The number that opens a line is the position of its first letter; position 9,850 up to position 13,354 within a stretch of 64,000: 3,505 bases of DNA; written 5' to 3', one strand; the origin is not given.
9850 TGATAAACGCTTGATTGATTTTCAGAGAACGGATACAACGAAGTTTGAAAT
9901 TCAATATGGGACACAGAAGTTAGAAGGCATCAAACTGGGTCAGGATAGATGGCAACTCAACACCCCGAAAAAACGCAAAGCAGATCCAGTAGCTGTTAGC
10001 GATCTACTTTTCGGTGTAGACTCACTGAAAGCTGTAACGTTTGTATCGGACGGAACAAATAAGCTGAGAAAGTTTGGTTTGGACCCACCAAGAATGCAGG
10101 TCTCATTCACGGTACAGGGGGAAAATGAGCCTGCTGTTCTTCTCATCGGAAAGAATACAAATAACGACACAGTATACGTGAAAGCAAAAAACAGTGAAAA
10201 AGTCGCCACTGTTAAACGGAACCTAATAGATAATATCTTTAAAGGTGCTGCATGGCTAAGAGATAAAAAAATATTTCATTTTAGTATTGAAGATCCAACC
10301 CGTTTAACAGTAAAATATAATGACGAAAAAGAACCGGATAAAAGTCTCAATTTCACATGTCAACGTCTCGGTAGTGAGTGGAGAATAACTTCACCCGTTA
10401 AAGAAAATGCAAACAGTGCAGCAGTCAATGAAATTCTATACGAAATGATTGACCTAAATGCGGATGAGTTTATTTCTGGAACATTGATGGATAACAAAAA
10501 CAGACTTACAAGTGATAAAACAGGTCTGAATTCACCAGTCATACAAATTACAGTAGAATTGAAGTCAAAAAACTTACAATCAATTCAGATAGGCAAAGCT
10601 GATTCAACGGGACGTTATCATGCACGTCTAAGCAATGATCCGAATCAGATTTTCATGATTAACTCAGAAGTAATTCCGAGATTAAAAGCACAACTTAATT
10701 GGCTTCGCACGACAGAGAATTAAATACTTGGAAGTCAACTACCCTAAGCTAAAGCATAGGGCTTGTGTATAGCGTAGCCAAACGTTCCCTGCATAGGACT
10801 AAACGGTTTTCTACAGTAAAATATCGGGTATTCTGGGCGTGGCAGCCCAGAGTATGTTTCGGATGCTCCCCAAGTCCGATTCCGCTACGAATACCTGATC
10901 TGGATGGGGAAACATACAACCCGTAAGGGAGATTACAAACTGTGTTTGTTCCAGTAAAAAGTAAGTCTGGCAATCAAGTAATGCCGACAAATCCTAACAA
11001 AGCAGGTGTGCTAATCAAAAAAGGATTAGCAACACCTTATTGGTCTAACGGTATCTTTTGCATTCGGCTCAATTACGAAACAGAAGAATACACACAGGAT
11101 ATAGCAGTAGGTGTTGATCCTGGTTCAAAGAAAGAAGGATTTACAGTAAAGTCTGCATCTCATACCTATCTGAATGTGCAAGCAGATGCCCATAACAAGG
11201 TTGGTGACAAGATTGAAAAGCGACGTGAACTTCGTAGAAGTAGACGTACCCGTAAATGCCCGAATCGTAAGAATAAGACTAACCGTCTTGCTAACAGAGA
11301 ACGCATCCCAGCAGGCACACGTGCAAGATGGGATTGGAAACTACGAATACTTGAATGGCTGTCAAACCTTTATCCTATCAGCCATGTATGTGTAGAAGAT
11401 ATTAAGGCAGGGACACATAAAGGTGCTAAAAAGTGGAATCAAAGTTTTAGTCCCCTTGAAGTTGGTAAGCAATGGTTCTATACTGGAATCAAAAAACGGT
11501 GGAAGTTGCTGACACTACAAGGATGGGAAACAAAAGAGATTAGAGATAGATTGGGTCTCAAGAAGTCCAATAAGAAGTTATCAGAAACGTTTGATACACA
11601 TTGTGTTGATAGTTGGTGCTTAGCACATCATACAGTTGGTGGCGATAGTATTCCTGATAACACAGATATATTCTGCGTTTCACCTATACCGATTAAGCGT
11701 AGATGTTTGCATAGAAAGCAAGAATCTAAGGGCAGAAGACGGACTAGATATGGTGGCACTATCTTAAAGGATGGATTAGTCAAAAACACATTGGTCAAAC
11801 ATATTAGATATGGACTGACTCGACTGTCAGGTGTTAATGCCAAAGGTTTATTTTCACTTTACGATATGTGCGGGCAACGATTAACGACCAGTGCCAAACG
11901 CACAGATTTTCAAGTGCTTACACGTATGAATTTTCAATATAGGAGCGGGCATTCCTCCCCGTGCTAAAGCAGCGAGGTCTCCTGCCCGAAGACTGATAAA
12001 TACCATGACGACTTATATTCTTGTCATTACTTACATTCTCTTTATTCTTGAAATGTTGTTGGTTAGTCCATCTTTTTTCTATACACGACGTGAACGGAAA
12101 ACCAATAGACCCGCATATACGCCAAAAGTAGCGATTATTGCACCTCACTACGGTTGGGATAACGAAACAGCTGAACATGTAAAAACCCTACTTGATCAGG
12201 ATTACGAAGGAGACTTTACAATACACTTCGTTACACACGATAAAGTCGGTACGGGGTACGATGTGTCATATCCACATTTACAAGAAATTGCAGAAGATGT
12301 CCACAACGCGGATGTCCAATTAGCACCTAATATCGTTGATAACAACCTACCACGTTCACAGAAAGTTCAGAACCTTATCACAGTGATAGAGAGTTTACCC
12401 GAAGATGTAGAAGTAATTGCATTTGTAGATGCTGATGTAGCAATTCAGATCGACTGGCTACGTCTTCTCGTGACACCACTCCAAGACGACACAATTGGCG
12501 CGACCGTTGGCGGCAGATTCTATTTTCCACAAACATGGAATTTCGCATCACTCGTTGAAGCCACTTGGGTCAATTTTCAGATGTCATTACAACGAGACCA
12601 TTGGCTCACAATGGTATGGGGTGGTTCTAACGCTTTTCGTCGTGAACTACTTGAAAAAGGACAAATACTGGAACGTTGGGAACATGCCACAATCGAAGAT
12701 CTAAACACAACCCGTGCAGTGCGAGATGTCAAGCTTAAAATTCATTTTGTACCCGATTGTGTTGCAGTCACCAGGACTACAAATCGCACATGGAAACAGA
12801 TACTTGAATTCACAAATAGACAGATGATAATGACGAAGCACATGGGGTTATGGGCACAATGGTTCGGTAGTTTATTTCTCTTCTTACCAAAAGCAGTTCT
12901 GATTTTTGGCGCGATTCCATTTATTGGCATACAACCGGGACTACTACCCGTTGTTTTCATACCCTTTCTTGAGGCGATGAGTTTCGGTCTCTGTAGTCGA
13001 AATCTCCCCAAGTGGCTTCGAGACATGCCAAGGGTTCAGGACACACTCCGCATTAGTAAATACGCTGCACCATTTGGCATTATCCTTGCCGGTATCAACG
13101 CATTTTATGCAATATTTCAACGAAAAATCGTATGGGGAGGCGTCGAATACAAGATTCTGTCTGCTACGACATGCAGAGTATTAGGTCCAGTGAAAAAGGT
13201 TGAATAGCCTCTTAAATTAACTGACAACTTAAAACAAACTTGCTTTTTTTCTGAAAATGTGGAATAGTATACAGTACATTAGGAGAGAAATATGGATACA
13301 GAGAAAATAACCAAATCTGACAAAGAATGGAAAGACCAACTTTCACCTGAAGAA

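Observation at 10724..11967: Solo IsrB (HNH-less IscB) RNA-guided nuclease gene with a candidate omega-RNA leader, inserted between two operons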

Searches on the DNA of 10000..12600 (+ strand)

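Call 5: search_rna_families(source=window, start=10000, end=12600, threshold=evalue, max_evalue=10, show_alignments=3)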
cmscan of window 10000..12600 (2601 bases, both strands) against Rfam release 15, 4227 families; matches with E-value up to 10: 3.
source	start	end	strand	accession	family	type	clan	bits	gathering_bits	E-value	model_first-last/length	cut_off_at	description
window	10734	10917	+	RF02033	HEARO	Gene;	-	24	83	0.029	1-211/211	no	HNH endonuclease-associated RNA and ORF (HEARO) RNA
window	12000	12095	+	RF01499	Afu_191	Gene; snRNA; snoRNA; CD-box;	-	17.9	60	9.6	1-93/93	no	A. fumigatus snoRNA Afu_191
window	10476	10539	+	RF01427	snoR127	Gene; snRNA; snoRNA; CD-box;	-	17.6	37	5.1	1-139/139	no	small nucleolar RNA snoR127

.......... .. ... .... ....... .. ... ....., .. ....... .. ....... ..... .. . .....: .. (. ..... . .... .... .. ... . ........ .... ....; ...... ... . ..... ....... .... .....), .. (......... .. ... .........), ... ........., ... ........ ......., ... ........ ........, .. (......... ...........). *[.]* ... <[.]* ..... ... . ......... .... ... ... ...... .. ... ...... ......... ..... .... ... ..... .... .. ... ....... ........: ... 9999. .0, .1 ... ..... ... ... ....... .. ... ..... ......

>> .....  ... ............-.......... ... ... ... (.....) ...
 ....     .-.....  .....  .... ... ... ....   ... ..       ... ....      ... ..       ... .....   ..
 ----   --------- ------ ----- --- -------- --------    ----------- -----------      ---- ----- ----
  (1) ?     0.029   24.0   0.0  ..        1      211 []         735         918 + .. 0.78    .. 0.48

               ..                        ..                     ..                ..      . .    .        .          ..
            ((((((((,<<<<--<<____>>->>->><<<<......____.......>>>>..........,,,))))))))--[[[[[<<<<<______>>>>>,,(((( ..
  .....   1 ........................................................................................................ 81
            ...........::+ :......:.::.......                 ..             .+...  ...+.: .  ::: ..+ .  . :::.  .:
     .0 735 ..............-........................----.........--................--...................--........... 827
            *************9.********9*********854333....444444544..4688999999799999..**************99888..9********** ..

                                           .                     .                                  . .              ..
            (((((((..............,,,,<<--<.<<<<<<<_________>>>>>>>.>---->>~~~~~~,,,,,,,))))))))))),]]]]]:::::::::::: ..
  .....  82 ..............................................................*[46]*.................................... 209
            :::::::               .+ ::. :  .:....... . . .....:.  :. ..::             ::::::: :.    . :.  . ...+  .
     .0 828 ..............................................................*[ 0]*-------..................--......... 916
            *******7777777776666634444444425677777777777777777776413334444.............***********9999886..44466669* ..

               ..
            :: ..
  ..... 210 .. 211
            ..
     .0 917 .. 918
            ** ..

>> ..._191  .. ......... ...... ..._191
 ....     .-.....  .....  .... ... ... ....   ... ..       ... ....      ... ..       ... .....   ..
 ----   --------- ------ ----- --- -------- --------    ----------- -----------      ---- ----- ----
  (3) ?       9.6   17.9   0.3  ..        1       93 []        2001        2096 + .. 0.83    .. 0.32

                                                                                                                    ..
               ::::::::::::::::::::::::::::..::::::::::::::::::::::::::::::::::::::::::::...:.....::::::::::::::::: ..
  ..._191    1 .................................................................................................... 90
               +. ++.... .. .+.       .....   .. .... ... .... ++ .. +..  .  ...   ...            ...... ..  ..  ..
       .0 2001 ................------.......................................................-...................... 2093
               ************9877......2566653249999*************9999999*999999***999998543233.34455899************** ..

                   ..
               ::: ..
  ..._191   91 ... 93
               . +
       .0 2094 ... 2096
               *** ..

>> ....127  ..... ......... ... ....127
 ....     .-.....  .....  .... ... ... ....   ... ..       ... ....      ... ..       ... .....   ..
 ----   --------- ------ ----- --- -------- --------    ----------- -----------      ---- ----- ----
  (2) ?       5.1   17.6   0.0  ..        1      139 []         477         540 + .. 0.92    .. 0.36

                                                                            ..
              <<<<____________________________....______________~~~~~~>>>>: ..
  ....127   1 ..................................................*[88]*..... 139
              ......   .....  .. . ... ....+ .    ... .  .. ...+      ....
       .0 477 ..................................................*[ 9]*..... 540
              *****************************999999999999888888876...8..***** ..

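Call 43: search_rna_families(sources=[L002, L005, L008, L019, L024, L030, L042, L065, L069], threshold=evalue, max_evalue=1)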
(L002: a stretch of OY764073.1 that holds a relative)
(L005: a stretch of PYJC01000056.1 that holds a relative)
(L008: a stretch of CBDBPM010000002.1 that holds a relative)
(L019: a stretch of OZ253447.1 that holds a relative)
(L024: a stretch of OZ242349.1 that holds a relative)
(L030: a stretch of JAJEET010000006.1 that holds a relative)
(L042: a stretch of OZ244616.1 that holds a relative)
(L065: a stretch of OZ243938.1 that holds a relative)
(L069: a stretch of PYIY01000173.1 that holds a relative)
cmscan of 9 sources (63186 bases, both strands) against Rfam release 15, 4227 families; matches with E-value up to 1: 6.
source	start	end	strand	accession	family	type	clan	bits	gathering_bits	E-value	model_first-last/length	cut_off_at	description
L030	2796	2995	+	RF02033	HEARO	Gene;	-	36.4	83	0.00066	1-211/211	no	HNH endonuclease-associated RNA and ORF (HEARO) RNA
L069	2790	2995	+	RF02033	HEARO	Gene;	-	33.5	83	0.0035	1-211/211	no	HNH endonuclease-associated RNA and ORF (HEARO) RNA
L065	2797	3030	+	RF02033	HEARO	Gene;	-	29.5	83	0.032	1-211/211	no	HNH endonuclease-associated RNA and ORF (HEARO) RNA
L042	2792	2996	+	RF02033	HEARO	Gene;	-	28.7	83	0.05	1-211/211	no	HNH endonuclease-associated RNA and ORF (HEARO) RNA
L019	2794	2995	+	RF02033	HEARO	Gene;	-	23.7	83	0.81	1-211/211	no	HNH endonuclease-associated RNA and ORF (HEARO) RNA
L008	2793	2995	+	RF02033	HEARO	Gene;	-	23.6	83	0.88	1-211/211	no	HNH endonuclease-associated RNA and ORF (HEARO) RNA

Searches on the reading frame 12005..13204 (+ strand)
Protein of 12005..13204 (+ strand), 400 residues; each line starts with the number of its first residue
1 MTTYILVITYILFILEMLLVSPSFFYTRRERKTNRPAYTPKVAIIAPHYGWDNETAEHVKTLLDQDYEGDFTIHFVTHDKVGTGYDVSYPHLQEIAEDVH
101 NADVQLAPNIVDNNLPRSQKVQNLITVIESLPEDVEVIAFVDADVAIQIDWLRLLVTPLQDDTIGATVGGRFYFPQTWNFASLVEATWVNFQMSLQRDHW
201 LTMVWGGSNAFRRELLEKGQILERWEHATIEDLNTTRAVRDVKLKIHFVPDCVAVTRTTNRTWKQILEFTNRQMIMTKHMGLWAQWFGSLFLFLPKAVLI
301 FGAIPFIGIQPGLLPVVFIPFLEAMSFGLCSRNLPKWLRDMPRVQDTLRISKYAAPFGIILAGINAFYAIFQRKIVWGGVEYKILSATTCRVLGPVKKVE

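Call 28: find_homologous_proteins(query=window:12005-13204:+, max_evalue=1e-30)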
Query window:12005-13204:+ (400 aa): 345 proteins with E <= 1e-30 among 2568 candidates; the best 120 are listed.
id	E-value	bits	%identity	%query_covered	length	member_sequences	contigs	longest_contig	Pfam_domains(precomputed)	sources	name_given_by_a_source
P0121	1.4e-260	882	95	100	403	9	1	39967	PF13506.14,PF13641.13,PF00535.33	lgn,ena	-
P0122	1.4e-248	843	90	100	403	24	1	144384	PF13506.14,PF13641.13,PF00535.33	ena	-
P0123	4.1e-242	821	88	100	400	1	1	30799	PF13506.14,PF13641.13,PF00535.33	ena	-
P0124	9.7e-230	780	84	100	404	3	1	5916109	PF13506.14,PF00535.33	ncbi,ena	-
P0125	1.4e-224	763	82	99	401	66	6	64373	PF13506.14,PF13641.13,PF00535.33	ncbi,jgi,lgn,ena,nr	ncbi:glycosyltransferase family 2 protein [Candidatus Poribacteria bacterium]|nr:glycosyltransferase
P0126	2.8e-221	753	80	99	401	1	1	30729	PF13506.14,PF13641.13,PF00535.33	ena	-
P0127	5.2e-221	752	81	99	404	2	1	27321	PF13506.14,PF13641.13,PF00535.33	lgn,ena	-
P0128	8.6e-220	748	80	99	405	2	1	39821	PF13506.14,PF13641.13,PF00535.33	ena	-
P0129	2.1e-219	746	80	99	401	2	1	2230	PF13506.14,PF13641.13,PF00535.33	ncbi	-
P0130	3.3e-219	746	80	100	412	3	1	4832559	PF13506.14,PF13641.13,PF00535.33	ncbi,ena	-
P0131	4.3e-219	745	80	99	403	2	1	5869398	PF13506.14,PF13641.13,PF00535.33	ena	-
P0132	3.0e-218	743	80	99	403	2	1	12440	PF13506.14,PF13641.13,PF00535.33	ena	-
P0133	7.7e-218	741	79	99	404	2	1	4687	PF13506.14,PF13641.13,PF00535.33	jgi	-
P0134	6.1e-217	738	79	99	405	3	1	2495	PF13506.14,PF13641.13,PF00535.33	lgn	-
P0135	6.9e-217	738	79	99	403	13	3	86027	PF13506.14,PF13641.13,PF00535.33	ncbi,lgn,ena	-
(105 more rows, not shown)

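Call 30: find_encoding_contigs(protein=P0121, flank=3500, max_places=2)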
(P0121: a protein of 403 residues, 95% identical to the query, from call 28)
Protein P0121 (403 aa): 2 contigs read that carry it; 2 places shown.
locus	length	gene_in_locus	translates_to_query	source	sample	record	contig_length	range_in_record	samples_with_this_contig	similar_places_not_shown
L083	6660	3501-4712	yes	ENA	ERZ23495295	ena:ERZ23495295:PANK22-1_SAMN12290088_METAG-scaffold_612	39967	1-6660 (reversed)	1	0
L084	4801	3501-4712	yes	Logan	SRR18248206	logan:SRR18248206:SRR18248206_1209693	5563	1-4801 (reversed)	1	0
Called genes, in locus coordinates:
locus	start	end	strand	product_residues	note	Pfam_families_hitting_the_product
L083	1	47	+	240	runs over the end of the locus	PF12730:ABC2_membrane_4 (weak), PF13346:ABC2_membrane_5 (weak), PF12698:ABC2_membrane_3, PF12679:ABC2_membrane_2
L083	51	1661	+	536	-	PF23357:DUF7088, PF09822:ABC_transp_aux, PF23355:IFT52_GIFT (faint)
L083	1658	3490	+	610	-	PF14238:DUF4340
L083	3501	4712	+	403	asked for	PF13506:Glyco_transf_21, PF13641:Glyco_tranf_2_3, PF00535:Glycos_transf_2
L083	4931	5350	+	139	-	PF01641:SelR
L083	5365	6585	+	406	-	PF04055:Radical_SAM, PF13186:SPASM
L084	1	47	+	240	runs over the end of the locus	PF12730:ABC2_membrane_4 (weak), PF13346:ABC2_membrane_5 (weak), PF12698:ABC2_membrane_3, PF12679:ABC2_membrane_2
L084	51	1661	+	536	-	PF23357:DUF7088, PF09822:ABC_transp_aux, PF23355:IFT52_GIFT (faint)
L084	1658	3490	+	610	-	PF14238:DUF4340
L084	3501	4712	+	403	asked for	PF13506:Glyco_transf_21, PF13641:Glyco_tranf_2_3, PF00535:Glycos_transf_2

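Call 31: find_encoding_contigs(protein=P0122, flank=3500, max_places=2)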
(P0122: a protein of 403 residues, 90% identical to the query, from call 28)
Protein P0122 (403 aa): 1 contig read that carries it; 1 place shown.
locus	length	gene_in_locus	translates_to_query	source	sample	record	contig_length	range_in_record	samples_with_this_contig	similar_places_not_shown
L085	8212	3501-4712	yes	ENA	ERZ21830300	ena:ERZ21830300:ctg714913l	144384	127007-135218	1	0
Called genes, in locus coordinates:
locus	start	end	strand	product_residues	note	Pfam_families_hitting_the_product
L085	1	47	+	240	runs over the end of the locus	PF01061:ABC2_membrane (weak), PF13346:ABC2_membrane_5 (faint), PF12730:ABC2_membrane_4 (weak), PF12698:ABC2_membrane_3, PF12679:ABC2_membrane_2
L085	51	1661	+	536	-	PF23357:DUF7088, PF09822:ABC_transp_aux, PF23355:IFT52_GIFT (faint)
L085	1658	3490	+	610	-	PF14238:DUF4340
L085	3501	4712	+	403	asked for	PF13506:Glyco_transf_21, PF13641:Glyco_tranf_2_3, PF00535:Glycos_transf_2 (weak)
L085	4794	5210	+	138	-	PF01641:SelR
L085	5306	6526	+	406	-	PF04055:Radical_SAM, PF13186:SPASM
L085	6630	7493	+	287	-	PF01261:AP_endonuc_2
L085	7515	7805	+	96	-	-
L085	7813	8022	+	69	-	PF10049:DUF2283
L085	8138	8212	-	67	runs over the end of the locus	PF01850:PIN (weak)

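Call 32: find_encoding_contigs(protein=P0124, flank=3500, max_places=2)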
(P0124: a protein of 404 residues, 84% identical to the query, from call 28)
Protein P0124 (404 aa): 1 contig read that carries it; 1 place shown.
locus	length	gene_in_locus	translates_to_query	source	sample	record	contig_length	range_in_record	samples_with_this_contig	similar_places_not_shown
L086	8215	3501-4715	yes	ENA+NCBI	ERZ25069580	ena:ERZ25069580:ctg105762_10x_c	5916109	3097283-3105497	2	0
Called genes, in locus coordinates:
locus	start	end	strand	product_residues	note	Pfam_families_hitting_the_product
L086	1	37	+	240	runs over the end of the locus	PF13346:ABC2_membrane_5 (faint), PF12730:ABC2_membrane_4 (weak), PF12698:ABC2_membrane_3, PF12679:ABC2_membrane_2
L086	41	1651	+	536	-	PF23357:DUF7088, PF09822:ABC_transp_aux, PF23355:IFT52_GIFT (faint)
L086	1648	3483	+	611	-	PF14238:DUF4340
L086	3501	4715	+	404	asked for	PF13506:Glyco_transf_21, PF00535:Glycos_transf_2 (weak)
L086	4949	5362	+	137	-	PF01641:SelR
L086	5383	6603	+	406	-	PF04055:Radical_SAM, PF13186:SPASM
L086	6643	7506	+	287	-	PF01261:AP_endonuc_2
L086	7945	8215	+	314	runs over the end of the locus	PF24706:DUF7669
